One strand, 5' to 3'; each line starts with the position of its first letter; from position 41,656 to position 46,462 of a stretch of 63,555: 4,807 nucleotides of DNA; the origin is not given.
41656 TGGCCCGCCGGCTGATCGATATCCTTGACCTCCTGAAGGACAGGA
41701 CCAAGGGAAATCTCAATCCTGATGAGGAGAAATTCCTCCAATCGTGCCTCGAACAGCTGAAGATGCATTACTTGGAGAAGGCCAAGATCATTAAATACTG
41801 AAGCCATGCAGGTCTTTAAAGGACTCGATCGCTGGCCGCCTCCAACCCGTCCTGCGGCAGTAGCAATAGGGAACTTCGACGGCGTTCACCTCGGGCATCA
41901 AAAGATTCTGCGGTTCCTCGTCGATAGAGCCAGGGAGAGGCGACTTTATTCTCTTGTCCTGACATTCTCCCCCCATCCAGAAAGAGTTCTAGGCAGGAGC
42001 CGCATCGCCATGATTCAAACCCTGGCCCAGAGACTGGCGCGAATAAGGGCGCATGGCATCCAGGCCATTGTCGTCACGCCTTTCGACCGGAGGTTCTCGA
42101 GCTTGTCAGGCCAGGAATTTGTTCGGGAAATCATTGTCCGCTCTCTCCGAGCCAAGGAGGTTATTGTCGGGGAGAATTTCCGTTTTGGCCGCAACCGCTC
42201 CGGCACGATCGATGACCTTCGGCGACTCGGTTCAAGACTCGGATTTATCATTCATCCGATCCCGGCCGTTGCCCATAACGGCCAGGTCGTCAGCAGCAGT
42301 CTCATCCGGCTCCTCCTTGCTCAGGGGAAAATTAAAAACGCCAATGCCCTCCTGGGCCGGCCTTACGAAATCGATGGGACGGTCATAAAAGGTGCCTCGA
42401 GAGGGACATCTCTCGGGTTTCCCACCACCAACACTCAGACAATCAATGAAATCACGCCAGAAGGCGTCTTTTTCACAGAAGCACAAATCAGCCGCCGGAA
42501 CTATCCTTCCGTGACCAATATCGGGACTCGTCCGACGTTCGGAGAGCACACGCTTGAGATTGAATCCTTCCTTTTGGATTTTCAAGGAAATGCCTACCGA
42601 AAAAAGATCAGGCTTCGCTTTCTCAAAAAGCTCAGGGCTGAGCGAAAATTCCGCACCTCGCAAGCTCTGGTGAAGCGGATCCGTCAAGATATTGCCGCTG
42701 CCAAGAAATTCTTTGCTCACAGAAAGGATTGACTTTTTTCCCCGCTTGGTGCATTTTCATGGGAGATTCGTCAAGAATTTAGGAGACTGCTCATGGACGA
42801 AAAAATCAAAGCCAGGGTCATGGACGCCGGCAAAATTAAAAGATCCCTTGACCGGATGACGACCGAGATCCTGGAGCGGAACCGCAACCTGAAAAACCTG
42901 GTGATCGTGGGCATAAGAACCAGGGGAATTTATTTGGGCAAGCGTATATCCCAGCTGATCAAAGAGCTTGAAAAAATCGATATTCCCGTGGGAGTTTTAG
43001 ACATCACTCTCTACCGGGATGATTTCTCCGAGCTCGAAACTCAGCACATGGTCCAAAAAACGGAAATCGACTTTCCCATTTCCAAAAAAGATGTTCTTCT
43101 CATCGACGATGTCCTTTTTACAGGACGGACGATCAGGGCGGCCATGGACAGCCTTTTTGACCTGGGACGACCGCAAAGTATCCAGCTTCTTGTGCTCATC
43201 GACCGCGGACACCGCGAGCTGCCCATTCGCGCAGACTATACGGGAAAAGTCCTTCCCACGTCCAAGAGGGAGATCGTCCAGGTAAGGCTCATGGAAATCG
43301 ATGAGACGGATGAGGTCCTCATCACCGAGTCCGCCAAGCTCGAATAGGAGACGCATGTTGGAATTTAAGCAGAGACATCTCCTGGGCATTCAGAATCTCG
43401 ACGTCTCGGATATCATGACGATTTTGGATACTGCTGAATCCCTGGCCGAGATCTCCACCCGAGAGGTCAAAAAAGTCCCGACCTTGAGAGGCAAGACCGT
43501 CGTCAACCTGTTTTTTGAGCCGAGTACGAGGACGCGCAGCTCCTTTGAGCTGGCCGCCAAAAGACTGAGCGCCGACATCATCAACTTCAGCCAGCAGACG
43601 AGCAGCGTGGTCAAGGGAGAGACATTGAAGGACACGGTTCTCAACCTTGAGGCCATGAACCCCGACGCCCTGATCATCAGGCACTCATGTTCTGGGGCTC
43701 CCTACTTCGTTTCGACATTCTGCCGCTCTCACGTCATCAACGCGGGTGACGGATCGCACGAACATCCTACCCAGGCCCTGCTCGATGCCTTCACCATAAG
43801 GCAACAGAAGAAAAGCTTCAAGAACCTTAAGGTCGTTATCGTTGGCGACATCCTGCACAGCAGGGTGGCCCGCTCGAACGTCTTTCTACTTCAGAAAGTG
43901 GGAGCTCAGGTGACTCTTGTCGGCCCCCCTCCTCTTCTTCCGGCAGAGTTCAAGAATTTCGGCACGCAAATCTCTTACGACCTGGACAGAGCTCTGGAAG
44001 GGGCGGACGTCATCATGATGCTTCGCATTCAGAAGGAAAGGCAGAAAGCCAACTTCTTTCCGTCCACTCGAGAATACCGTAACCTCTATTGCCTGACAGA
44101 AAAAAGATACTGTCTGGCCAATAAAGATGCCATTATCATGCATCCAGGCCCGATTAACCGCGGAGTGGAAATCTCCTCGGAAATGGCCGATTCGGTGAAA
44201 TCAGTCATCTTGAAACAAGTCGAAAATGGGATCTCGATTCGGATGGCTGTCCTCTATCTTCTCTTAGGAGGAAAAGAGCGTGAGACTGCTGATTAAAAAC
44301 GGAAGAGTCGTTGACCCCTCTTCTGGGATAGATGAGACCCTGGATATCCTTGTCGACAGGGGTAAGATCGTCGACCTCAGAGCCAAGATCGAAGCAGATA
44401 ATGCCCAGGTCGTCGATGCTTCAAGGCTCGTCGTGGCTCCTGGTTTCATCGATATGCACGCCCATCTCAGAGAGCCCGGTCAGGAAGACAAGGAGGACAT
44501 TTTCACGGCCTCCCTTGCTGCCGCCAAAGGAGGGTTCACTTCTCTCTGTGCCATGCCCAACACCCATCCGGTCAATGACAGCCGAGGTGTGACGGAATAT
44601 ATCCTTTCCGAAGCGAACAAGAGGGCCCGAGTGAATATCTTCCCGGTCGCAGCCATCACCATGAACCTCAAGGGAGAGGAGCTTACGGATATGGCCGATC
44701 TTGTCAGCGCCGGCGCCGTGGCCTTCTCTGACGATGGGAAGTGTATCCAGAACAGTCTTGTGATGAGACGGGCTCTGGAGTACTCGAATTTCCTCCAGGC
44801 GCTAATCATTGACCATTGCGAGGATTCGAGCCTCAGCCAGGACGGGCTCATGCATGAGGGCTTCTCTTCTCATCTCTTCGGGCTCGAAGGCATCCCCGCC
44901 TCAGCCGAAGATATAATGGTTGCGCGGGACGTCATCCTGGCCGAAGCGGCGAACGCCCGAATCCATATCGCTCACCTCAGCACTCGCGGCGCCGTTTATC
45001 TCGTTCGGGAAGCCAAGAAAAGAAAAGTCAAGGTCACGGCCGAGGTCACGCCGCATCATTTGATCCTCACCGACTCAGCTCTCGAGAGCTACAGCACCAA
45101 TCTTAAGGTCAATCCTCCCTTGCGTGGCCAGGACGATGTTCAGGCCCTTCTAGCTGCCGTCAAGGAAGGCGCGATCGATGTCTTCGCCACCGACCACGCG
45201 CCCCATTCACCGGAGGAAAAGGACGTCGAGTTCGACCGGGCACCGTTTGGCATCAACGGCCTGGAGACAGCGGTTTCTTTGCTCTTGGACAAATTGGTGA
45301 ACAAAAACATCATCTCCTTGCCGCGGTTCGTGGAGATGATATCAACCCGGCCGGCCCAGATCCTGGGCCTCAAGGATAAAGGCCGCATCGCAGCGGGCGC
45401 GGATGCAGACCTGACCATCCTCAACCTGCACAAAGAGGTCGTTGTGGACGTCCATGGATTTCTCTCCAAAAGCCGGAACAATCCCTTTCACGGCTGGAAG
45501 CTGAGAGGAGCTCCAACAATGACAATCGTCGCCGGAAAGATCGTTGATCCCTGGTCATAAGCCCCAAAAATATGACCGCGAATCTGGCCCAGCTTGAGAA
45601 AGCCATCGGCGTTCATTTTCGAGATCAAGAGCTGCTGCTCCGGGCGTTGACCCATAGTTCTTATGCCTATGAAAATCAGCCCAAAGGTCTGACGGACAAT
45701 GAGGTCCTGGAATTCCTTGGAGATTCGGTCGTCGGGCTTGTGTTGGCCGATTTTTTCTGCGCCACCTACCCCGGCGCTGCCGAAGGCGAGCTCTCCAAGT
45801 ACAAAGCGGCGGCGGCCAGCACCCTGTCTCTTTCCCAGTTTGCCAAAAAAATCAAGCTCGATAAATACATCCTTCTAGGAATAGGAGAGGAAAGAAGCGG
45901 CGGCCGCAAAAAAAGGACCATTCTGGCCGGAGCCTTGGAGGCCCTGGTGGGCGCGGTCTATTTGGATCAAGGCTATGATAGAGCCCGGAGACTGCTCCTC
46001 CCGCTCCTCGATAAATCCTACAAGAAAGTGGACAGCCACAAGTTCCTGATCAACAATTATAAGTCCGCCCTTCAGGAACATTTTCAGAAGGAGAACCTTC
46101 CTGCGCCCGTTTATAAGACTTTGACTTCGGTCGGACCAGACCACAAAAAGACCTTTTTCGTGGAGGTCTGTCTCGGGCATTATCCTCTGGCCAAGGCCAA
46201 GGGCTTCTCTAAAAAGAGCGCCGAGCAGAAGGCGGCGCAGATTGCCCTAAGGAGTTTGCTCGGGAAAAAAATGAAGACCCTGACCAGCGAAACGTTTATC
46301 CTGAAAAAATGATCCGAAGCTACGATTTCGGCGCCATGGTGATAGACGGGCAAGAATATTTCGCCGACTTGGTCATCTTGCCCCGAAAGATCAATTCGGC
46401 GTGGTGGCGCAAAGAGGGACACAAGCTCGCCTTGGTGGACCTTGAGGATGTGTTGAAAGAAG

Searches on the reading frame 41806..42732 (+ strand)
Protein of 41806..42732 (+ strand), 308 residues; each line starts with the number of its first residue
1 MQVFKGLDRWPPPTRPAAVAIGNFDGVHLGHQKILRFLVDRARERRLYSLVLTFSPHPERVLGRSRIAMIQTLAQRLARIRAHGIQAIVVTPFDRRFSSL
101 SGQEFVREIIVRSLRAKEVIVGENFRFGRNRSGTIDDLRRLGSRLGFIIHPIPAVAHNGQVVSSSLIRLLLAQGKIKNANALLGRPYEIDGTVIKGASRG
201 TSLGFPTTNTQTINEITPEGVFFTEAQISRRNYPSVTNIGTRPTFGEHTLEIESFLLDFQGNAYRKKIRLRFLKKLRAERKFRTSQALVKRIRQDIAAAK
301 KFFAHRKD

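Call 56: search_protein_families(library=pfam, proteins=[window:41806-42732:+], max_evalue=0.00001)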
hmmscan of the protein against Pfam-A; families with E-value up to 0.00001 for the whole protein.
window:41806-42732:+ (308 aa): 2 families
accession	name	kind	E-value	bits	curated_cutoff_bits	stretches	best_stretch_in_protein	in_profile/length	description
PF06574.18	FAD_syn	-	6.7e-47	159.7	27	1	14-165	5-157/158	FAD synthetase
PF01687.23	Flavokinase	-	7.5e-37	126.8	19.6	1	183-303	1-124/124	Riboflavin kinase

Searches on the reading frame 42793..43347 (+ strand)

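Call 56: search_protein_families(library=pfam, proteins=[window:42793-43347:+], max_evalue=0.00001)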
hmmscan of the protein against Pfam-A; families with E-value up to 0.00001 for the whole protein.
window:42793-43347:+ (184 aa): 1 family
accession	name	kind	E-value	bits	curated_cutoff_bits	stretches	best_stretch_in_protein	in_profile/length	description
PF00156.33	Pribosyltran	-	2.2e-21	76.3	26.3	1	13-165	9-154/158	Phosphoribosyl transferase domain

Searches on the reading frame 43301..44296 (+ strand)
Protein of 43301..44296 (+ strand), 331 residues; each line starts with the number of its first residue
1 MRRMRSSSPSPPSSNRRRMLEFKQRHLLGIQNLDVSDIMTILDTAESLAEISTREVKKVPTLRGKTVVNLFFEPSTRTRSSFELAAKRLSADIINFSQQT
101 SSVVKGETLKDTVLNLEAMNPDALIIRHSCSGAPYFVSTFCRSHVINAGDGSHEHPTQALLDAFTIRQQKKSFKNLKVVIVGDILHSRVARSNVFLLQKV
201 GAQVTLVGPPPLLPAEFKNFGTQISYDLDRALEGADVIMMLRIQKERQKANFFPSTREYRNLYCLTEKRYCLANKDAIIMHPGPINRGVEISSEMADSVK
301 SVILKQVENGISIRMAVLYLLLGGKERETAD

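Call 56: search_protein_families(library=pfam, proteins=[window:43301-44296:+], max_evalue=0.00001)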
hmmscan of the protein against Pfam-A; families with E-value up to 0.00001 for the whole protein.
window:43301-44296:+ (331 aa): 2 families
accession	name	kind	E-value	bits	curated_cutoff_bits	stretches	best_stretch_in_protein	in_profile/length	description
PF02729.26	OTCace_N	-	1.1e-44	152.5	29.9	1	25-168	1-148/148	Aspartate/ornithine carbamoyltransferase, carbamoyl-P binding domain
PF00185.30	OTCace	-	5.1e-29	101.8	29.4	1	174-321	1-157/157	Aspartate/ornithine carbamoyltransferase, Asp/Orn binding domain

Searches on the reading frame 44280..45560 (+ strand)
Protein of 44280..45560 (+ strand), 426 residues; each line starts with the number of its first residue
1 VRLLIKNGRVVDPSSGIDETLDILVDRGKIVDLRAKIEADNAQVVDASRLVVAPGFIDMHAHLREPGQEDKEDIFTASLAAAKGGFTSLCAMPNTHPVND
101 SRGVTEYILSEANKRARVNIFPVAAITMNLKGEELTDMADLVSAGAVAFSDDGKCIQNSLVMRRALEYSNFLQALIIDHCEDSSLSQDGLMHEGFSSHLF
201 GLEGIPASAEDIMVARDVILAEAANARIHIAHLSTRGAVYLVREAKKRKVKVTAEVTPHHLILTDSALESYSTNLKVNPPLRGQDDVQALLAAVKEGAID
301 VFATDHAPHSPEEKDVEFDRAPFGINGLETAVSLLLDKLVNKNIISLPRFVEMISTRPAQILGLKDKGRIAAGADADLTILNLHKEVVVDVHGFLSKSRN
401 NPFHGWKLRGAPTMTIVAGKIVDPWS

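Call 56: search_protein_families(library=pfam, proteins=[window:44280-45560:+], max_evalue=0.00001)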
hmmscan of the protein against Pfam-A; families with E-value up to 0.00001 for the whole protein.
window:44280-45560:+ (426 aa): 3 families
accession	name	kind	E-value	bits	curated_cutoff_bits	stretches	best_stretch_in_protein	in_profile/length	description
PF01979.26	Amidohydro_1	-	7.7e-30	104.7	25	1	51-422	1-345/345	Amidohydrolase family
PF07969.17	Amidohydro_3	-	1.6e-15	58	29.7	1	346-422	408-471/472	Amidohydrolase family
PF12890.13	DHOase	-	1.3e-13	51.7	21.2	1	51-236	3-140/142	Dihydro-orotase-like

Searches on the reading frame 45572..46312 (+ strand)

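Call 56: search_protein_families(library=pfam, proteins=[window:45572-46312:+], max_evalue=0.00001)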
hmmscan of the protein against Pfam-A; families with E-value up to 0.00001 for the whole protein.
window:45572-46312:+ (246 aa): 3 families
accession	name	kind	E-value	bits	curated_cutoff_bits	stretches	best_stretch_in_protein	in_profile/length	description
PF14622.11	Ribonucleas_3_3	-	3.8e-35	121.3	35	1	18-142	1-120/128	Ribonuclease-III-like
PF00636.31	Ribonuclease_3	-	2.2e-20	73.8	27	1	44-134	1-102/102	Ribonuclease III domain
PF00035.32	dsrm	-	1.2e-15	58.3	23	1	163-229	1-66/66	Double-stranded RNA binding motif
